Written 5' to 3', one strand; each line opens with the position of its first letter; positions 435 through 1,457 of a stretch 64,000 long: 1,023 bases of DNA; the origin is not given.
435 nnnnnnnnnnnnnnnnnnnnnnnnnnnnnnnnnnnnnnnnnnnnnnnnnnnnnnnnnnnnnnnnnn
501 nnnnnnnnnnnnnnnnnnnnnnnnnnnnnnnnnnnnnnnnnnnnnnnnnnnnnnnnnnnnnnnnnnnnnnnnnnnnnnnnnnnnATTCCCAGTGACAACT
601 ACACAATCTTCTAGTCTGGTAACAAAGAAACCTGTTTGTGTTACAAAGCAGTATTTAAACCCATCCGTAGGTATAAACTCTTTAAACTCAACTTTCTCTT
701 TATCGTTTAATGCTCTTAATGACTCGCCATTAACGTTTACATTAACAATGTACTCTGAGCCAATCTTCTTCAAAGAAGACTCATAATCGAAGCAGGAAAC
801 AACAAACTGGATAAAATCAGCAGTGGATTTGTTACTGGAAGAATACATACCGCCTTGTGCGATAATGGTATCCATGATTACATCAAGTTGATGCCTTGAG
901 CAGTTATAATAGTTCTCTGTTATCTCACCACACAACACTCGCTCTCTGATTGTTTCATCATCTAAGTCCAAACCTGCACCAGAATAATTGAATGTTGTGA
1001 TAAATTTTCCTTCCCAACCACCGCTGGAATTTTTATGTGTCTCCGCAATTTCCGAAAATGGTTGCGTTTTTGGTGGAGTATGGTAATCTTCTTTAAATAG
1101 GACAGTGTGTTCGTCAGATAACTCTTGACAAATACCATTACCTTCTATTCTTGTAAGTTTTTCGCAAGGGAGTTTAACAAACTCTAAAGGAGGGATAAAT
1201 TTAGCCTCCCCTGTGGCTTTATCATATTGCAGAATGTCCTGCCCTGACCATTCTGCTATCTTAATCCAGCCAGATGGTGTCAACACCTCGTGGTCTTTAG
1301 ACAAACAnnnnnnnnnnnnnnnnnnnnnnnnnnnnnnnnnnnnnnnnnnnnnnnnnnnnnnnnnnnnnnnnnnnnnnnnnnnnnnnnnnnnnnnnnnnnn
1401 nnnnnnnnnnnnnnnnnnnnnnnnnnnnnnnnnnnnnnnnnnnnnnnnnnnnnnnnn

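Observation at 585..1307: Intein splitting the Walker A P-loop of the same terminase gene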

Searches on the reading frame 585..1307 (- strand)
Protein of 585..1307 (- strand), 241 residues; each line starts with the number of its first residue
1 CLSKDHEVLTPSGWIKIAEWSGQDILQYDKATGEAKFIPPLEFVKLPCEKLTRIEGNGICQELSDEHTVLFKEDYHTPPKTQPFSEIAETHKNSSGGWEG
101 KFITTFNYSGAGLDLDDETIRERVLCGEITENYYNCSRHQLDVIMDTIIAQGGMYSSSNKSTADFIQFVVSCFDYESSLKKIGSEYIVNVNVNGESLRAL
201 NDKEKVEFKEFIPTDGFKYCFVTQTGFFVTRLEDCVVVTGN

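Call 5: search_protein_families(library=pfam, proteins=[window:585-1307:-], max_evalue=10)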
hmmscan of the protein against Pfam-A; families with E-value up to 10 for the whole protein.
seq(241 aa): 0 families

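Call 6: search_protein_families(library=phrogs, proteins=[window:585-1307:-], max_evalue=1)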
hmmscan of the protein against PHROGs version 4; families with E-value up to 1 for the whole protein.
seq(241 aa): 4 families
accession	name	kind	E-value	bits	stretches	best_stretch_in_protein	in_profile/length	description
phrog_32482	-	other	3.5e-11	43.5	2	1-124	76-201/589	PhoH-like phosphate starvation-inducible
phrog_979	-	head and packaging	0.00045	20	1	7-76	23-87/642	terminase large subunit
phrog_23992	-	unknown function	0.062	14.5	1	10-39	34-63/92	-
phrog_2700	-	unknown function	0.23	11.8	1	102-209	13-113/331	-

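Call 7: search_solved_structures(query=window:585-1307:-, max_evalue=10, show_alignments=3)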
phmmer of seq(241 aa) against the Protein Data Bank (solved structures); distinct sequences matched with E-value up to 10: 3.
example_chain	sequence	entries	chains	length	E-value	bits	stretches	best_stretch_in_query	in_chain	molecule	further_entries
3htn_A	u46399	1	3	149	0.72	12.5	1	178-202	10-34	Putative DNA binding protein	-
6zgq_A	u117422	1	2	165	0.85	12.2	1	23-73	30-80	AceL NrdHF-1-1 Intein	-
7cr6_E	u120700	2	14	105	1.4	11.5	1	38-85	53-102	CRISPR-associated endoribonuclease Cas2 1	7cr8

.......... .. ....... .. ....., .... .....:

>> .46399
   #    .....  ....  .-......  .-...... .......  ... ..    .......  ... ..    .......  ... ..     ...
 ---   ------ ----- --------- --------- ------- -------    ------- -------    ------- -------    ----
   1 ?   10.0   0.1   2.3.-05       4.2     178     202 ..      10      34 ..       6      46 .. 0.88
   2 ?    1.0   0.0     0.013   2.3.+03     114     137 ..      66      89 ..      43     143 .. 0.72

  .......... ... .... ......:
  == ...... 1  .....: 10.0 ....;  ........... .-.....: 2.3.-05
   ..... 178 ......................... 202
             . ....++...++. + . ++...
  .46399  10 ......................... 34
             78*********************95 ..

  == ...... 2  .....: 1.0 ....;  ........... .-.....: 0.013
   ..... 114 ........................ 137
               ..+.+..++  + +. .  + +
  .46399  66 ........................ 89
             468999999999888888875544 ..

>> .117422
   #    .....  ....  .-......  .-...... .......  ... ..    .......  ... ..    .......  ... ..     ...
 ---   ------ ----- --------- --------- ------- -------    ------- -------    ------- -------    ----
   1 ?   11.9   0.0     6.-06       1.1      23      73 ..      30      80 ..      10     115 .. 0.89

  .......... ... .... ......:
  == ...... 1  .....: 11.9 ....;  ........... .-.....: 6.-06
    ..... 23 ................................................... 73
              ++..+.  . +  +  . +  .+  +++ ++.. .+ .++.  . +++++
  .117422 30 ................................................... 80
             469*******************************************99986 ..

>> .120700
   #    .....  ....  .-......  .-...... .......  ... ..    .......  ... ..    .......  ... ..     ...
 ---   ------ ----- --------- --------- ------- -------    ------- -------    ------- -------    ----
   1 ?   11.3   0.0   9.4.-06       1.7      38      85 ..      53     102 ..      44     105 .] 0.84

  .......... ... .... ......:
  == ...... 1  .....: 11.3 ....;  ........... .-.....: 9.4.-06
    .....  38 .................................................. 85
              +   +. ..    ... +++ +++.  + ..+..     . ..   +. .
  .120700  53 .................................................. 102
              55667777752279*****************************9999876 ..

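Call 10: find_homologous_proteins(query=window:585-1307:-)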
Query seq(241 aa) (241 aa): 4 proteins with E <= 0.001 among 451 candidates.
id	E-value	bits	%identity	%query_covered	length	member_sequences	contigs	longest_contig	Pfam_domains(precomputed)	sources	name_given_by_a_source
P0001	1.2e-154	531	96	100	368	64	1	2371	-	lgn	-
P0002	1.5e-58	216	47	100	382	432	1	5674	-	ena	-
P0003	6.3e-40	155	54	59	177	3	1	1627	-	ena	-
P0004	1.3e-32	131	52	49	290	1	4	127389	PF03237.22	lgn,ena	-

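Call 31: predict_structure(alignment_id=A2)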
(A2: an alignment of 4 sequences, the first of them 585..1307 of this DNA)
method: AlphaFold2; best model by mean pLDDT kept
length: 241 residues; sequences in the alignment: 4
mean_pLDDT: 73.6   pTM: 0.63
mean pLDDT of the five models: 73.6, 64.4, 63.9, 62.5, 44.3
residues with pLDDT >= 90: 14; 70-90: 141; 50-70: 66; < 50: 20
segments of 3 or more residues with pLDDT < 50: 99-101, 103-109, 195-203
pLDDT, mean of each block of 10 residues (from residue 1): 81 82 79 73 87 68 75 61 73 53 48 79 85 71 88 88 80 74 89 53 61 88 74 60 53
secondary structure, 60 per line:
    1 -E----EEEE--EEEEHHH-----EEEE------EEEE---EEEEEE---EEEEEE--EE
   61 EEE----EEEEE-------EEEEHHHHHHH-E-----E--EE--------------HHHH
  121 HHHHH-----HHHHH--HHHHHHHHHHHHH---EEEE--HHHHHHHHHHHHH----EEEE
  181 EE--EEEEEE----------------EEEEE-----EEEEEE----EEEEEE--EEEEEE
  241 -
elements in order: E7-10 E13-16 E25-28 E35-38 E42-47 E51-56 E59-63 E68-72 E80-83 H84-90 H117-125 H131-135 H138-150 E154-157 H160-172 E177-182 E185-190 E207-211 E217-222 E227-232 E235-240

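Call 32: search_protein_representatives(alignment_id=A2)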
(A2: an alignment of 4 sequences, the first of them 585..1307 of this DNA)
Query: 4 sequences, 238 profile positions. Proteins with E-value up to 0.001 (for the whole library): 1470; up to 1e-10: 723; up to 1e-30: 56. The best 150 are listed.
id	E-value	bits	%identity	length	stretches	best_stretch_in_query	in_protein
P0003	2.5e-73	263.0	-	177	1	1-148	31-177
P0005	1.1e-64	234.7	-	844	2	1-125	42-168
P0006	1.1e-43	166.0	-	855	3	1-125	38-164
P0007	2.5e-42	161.6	-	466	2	1-125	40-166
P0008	1.6e-40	155.6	-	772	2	1-125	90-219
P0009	2.1e-40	155.2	-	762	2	1-137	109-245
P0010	3.1e-39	151.4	-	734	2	1-124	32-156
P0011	8.8e-39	149.9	-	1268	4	1-125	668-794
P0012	1.6e-38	149.1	-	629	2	1-127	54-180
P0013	4.3e-37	144.4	-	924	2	1-141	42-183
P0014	1.5e-36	142.6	-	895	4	1-125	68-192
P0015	1.6e-36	142.6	-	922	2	1-125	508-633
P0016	4.5e-36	141.0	-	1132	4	1-128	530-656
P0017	9.0e-36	140.1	-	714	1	1-238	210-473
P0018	1.8e-35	139.1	-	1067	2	1-124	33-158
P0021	1.0e-34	136.6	-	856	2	1-105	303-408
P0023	3.3e-34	134.9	-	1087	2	1-129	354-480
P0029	3.7e-33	131.5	-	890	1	1-238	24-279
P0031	5.5e-33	131.0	-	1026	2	1-125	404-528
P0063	2.2e-30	122.4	-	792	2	1-125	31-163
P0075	1.3e-29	119.9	-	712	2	1-131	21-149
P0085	2.0e-29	119.3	-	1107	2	1-135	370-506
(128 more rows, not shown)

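Call 34: search_protein_families(library=pfam, proteins=[P0005, P0006, P0008, P0009, P0010, P0012, P0013, P0017, P0029, P0021], max_evalue=0.001)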
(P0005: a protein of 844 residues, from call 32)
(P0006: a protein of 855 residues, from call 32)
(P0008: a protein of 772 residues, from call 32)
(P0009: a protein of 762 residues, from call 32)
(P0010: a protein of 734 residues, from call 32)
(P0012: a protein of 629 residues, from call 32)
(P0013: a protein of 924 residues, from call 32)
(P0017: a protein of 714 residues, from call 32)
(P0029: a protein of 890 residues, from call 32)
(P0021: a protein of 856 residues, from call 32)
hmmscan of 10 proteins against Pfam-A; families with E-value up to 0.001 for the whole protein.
P0005 (844 aa): 3 families
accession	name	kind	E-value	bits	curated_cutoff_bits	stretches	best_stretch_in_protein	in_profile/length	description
PF03237.21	Terminase_6N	-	4.7e-23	82.4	22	1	367-615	8-213/215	Terminase large subunit, T4likevirus-type, N-terminal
PF04466.19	Terminase_3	-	7e-10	39.2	23.2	1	366-497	12-140/201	Phage terminase large subunit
PF17289.8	Terminase_6C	-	6.4e-05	23.4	22.6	1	733-808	80-153/155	Terminase RNaseH-like domain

P0006 (855 aa): 3 families
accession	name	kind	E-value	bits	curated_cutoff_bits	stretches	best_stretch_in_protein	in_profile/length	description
PF03237.21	Terminase_6N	-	6.4e-09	36.2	22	1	363-460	8-108/215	Terminase large subunit, T4likevirus-type, N-terminal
PF14890.11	Intein_splicing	-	2.6e-06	27.8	35.8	1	470-787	4-148/155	Intein splicing domain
PF14528.11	LAGLIDADG_3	-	2.5e-05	24.9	22.5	0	597-641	7-48/82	LAGLIDADG-like domain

P0008 (772 aa): 4 families
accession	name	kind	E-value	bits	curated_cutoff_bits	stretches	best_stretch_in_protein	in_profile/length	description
PF13538.12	UvrD_C_2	-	1.3e-12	47.8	27.4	1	718-766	1-50/52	UvrD-like helicase C-terminal domain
PF13604.12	AAA_30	-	2e-12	47.7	27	1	420-573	30-170/191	AAA domain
PF13245.12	AAA_19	-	2e-10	41.4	25.1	1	410-529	13-132/134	AAA domain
PF01443.25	Viral_helicase1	-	8.5e-05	22.9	21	0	692-766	151-225/228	Viral superfamily 1 RNA helicase core domain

P0009 (762 aa): 2 families
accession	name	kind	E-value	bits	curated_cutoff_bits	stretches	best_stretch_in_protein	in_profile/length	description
PF04851.21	ResIII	-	3.5e-15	56.7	22.5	1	420-541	33-164/164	Type III restriction enzyme, res subunit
PF00270.35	DEAD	-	3.8e-05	23.9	26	1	422-542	25-162/167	DEAD/DEAH box helicase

P0010 (734 aa): 3 families
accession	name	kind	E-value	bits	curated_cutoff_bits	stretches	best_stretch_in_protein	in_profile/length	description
PF05970.20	PIF1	-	1.6e-26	93.8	25.9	1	335-505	20-193/223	PIF1-like helicase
PF13604.12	AAA_30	-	0.00013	22.2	27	0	361-461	50-131/191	AAA domain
PF18335.7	SH3_13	-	0.0004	20.5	41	1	585-618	23-56/65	ATP-dependent RecD-like DNA helicase SH3 domain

P0012 (629 aa): 4 families
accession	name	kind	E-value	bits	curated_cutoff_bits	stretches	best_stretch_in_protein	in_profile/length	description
PF13177.12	DNA_pol3_delta2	-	7.8e-18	65.4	27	1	368-474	53-157/161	DNA polymerase III, delta subunit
PF00004.35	AAA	-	4.6e-11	43.7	21.2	1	368-476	8-130/131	ATPase family associated with various cellular activities (AAA)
PF13173.12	AAA_14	-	1.1e-05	25.9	27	1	368-477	12-123/129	AAA domain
PF05496.18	RuvB_N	-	0.00057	20.1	27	0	361-451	34-117/159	Holliday junction DNA helicase RuvB P-loop domain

P0013 (924 aa): 3 families
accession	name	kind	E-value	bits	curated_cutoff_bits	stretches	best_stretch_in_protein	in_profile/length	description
PF13476.12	AAA_23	-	2.8e-06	28.5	27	1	353-552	30-196/201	AAA domain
PF13558.12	SbcC_Walker_B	-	3.1e-06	27.8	27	1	811-884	8-89/90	SbcC/RAD50-like, Walker B motif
PF02463.25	SMC_N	-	3.3e-06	27.1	40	1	451-919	135-218/220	RecF/RecN/SMC N terminal domain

P0017 (714 aa): 0 families

P0029 (890 aa): 4 families
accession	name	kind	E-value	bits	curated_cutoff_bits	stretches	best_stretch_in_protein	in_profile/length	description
PF05970.20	PIF1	-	6.5e-32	111.3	25.9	1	271-439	22-195/223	PIF1-like helicase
PF13245.12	AAA_19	-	2.2e-07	31.6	25.1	1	280-403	22-134/134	AAA domain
PF13604.12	AAA_30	-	6.1e-07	29.8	27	1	280-461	29-184/191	AAA domain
PF18335.7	SH3_13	-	0.00035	20.7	41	1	526-559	25-58/65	ATP-dependent RecD-like DNA helicase SH3 domain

P0021 (856 aa): 3 families
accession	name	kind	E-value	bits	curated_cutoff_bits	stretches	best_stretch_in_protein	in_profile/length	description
PF03796.21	DnaB_C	-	1.7e-13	51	27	1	613-828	30-241/255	DnaB-like helicase C terminal domain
PF13155.12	Toprim_2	-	4.6e-09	37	22.1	1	141-229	1-86/88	Toprim-like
PF13662.12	Toprim_4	-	6e-05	23.6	25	1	140-216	3-78/85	Toprim domain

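Call 36: fold_search(model_id=the predicted structure, library=pdb)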
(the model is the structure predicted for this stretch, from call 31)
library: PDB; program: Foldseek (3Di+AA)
matches with E <= 10: 415; with E <= 0.001: 13
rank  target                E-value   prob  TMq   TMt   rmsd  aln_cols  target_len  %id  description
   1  6zgq_A                1.7e-06  1.00  0.43  0.65   9.7       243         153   13  AceL NrdHF class 3 split intein GSH linked splice inactive variant - C124A, N146A (released 2020-09-16)
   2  7qst                  2.6e-06  1.00  0.45  0.33   9.9       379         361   13  Crystal structure of homing endonuclease-associated PhoVMA intein (C1A) (released 2022-03-30)
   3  6zgq_B                3.5e-06  1.00  0.46  0.69   7.7       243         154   13  AceL NrdHF class 3 split intein GSH linked splice inactive variant - C124A, N146A (released 2020-09-16)
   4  7qsu                  6.3e-06  1.00  0.49  0.35   9.7       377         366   10  Crystal structure of homing endonuclease-associated TliVMA intein (C1A, d333-339) (released 2022-03-30)
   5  7qss                  1.1e-04  1.00  0.47  0.29  10.3       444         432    9  Crystal structure of homing endonuclease-associated TliVMA intein (C1A) (released 2022-03-30)
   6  5o9i_B                1.5e-04  1.00  0.42  0.56   8.4       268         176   10  Crystal structure of transcription factor IIB Mvu mini-intein (released 2017-11-01)
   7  5o9j_A                2.3e-04  1.00  0.32  0.41  11.3       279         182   10  Crystal structure of transcription factor IIB Mja mini-intein (released 2017-11-01)
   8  5o9j_B                2.7e-04  1.00  0.34  0.43  12.5       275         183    9  Crystal structure of transcription factor IIB Mja mini-intein (released 2017-11-01)
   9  1dq3                  3.2e-04  1.00  0.47  0.28  15.1       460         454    8  CRYSTAL STRUCTURE OF AN ARCHAEAL INTEIN-ENCODED HOMING ENDONUCLEASE PI-PFUI (released 2000-07-05)
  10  1at0                  3.4e-04  1.00  0.41  0.65   6.7       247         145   10  17-kDA fragment of hedgehog C-terminal autoprocessing domain (released 1997-11-12)
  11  5o9i_A                4.1e-04  1.00  0.42  0.57   9.2       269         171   10  Crystal structure of transcription factor IIB Mvu mini-intein (released 2017-11-01)
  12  2lqm_MODEL_1_A        6.6e-04  1.00  0.40  0.53   9.7       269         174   13  Solution Structures of RadA intein from Pyrococcus horikoshii (released 2012-05-16)
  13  6tyy                  8.8e-04  1.00  0.32  0.51   7.6       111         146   16  Hedgehog autoprocessing mutant D46H (released 2019-11-20)
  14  1zd7_A                1.0e-03  1.00  0.41  0.60   9.3       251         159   13  1.7 Angstrom Crystal Structure Of Post-Splicing Form of a dnaE Intein from Synechocystis Sp. Pcc 6803 (released 2006-01-24)
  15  2cw7                  1.4e-03  0.85  0.32  0.16  22.4       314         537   10  Crystal structure of intein homing endonuclease II (released 2006-04-18)
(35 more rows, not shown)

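Call 54: search_protein_families(library=pfam, proteins=[P0023, P0031, P0063, P0075], max_evalue=1)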
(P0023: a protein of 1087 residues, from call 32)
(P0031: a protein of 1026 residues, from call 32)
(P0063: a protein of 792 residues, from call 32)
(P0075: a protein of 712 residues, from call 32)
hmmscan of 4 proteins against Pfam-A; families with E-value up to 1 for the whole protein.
P0023 (1087 aa): 8 families
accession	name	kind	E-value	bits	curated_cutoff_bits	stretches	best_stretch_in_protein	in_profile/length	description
PF13604.12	AAA_30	-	1.9e-27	96.7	27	1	691-831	29-172/191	AAA domain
PF13245.12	AAA_19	-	6.2e-19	68.9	25.1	1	691-790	22-133/134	AAA domain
PF18335.7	SH3_13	-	2.2e-08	34.2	41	1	901-991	1-65/65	ATP-dependent RecD-like DNA helicase SH3 domain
PF13538.12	UvrD_C_2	-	7.2e-08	32.6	27.4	1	1009-1051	2-47/52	UvrD-like helicase C-terminal domain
PF14490.11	HHH_RecD2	-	4.8e-06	26.8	27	1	155-245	3-91/92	ATP-dependent RecD2 DNA helicase HHH domain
PF13086.12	AAA_11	-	0.0047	17.2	27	1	739-789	207-253/257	AAA domain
PF22232.2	TraI_hel_assoc_N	-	0.018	16.1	27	1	689-781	4-99/99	TraI helicase-associated ssDNA bd, N-terminal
PF06222.17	Phage_TAC_1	-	0.23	11.8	25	1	1019-1047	90-118/124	Phage tail assembly chaperone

P0031 (1026 aa): 4 families
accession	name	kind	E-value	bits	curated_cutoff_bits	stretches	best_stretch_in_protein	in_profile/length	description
PF03796.21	DnaB_C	-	6e-17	62.3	27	1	712-935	30-250/255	DnaB-like helicase C terminal domain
PF14528.11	LAGLIDADG_3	-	0.00055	20.6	22.5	0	619-663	27-70/82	LAGLIDADG-like domain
PF01896.25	DNA_primase_S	-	0.019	15.7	26.8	1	70-114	15-60/163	DNA primase small subunit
PF21686.3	LigD_Prim-Pol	-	0.13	12.2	27.4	1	62-131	100-169/254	LigD, primase-polymerase domain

P0063 (792 aa): 7 families
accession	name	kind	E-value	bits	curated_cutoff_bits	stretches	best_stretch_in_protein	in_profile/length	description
PF05970.20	PIF1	-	8.6e-24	84.8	25.9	1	356-531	29-216/223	PIF1-like helicase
PF13245.12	AAA_19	-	1.7e-06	28.7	25.1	1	354-475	16-132/134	AAA domain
PF02689.20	Herpes_Helicase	-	0.00055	18.5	27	1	692-741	727-776/808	Helicase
PF13604.12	AAA_30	-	0.00076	19.7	27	1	358-475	27-131/191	AAA domain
PF01443.25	Viral_helicase1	-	0.0018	18.6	21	0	664-735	156-222/228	Viral superfamily 1 RNA helicase core domain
PF13538.12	UvrD_C_2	-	0.019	15.3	27.4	1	695-735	2-47/52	UvrD-like helicase C-terminal domain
PF21530.3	Pif1_2B_dom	-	0.031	14.4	23.9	1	597-635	13-47/47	DNA helicase Pif1, 2B domain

P0075 (712 aa): 7 families
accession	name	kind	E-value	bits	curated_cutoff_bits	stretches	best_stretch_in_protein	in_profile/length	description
PF13604.12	AAA_30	-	1.6e-22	80.6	27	1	353-497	21-173/191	AAA domain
PF13538.12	UvrD_C_2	-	1.7e-12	47.4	27.4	1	637-684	2-52/52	UvrD-like helicase C-terminal domain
PF13245.12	AAA_19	-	1.5e-11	45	25.1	1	351-453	12-131/134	AAA domain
PF18335.7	SH3_13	-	4.3e-10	39.7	41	1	554-621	1-65/65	ATP-dependent RecD-like DNA helicase SH3 domain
PF01443.25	Viral_helicase1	-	4.8e-06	27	21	1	635-684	178-227/228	Viral superfamily 1 RNA helicase core domain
PF13087.12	AAA_12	-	0.00049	20.2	27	1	641-687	143-194/195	AAA domain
PF02562.22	PhoH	-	0.047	13.6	27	1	411-452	118-159/205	PhoH-like protein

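Call 55: search_protein_families(library=ncbifam, proteins=[P0005, P0063], max_evalue=1)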
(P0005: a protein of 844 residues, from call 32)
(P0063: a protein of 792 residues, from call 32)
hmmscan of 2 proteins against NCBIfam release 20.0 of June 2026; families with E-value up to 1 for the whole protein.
P0005 (844 aa): 1 family
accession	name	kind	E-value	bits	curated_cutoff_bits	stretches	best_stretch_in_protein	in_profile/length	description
TIGR01630.1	psiM2_ORF9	equivalog_domain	2.2e-05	25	41.65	1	711-811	46-141/142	phage terminase large subunit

P0063 (792 aa): 5 families
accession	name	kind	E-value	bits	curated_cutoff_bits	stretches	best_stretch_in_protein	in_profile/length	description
TIGR01448.2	helicase_RecD2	equivalog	4.8e-08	31.6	500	2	353-438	335-422/713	SF1B family DNA helicase RecD2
TIGR01447.1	recD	equivalog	5.6e-07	28.5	310.15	2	679-739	512-572/597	exodeoxyribonuclease V subunit alpha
TIGR02768.1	TraA_Ti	equivalog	3.2e-06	25.7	590.45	1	630-735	618-709/751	Ti-type conjugative transfer relaxase TraA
NF010464.0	PRK13889.1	subfamily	5.4e-05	21.3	1015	1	692-735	654-695/992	conjugal transfer relaxase TraA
NF010402.0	PRK13826.1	subfamily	0.062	11.1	1317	1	692-734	690-730/1102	Dtr system oriT relaxase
